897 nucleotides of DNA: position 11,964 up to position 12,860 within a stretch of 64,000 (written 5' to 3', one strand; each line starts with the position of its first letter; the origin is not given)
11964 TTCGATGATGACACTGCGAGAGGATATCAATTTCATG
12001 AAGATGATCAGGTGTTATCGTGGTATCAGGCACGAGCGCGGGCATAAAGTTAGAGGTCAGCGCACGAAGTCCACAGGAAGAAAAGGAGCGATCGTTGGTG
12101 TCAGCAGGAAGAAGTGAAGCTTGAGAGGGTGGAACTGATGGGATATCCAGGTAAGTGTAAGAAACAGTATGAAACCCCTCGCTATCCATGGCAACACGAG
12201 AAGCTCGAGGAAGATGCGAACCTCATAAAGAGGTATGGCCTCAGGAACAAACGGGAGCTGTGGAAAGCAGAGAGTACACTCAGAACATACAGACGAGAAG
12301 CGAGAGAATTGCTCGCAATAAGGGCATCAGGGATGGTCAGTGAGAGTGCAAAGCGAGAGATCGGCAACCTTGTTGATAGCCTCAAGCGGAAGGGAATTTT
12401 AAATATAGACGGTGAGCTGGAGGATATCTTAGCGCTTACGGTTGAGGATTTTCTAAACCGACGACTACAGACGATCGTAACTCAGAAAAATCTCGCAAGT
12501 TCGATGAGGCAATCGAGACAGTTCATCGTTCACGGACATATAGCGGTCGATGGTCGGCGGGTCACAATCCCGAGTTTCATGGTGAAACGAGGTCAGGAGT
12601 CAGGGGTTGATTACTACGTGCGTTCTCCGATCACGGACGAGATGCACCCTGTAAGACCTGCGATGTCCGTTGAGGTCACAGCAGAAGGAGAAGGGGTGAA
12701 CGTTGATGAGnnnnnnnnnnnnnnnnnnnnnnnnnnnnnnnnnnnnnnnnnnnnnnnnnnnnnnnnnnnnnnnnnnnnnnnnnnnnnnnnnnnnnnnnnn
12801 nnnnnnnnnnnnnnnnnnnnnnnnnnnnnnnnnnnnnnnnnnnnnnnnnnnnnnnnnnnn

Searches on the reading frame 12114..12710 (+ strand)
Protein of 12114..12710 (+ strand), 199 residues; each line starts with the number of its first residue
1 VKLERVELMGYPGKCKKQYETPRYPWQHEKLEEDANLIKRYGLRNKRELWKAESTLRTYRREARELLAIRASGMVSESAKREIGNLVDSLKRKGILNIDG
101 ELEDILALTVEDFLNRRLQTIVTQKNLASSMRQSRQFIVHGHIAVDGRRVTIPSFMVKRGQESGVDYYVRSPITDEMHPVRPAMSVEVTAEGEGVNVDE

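Call 9: search_protein_families(library=pfam, proteins=[window:12114-12710:+], max_evalue=0.001)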
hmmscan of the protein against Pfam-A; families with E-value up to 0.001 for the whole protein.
window:12114-12710:+ (199 aa): 2 families
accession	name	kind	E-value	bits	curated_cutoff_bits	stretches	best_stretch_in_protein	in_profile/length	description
PF01479.30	S4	-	3.1e-16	59.3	22.8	1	116-162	1-47/48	S4 domain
PF22421.1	SYY_C-terminal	-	1.1e-05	25.6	27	1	115-167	18-70/83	Tyrosine--tRNA ligase SYY-like C-terminal domain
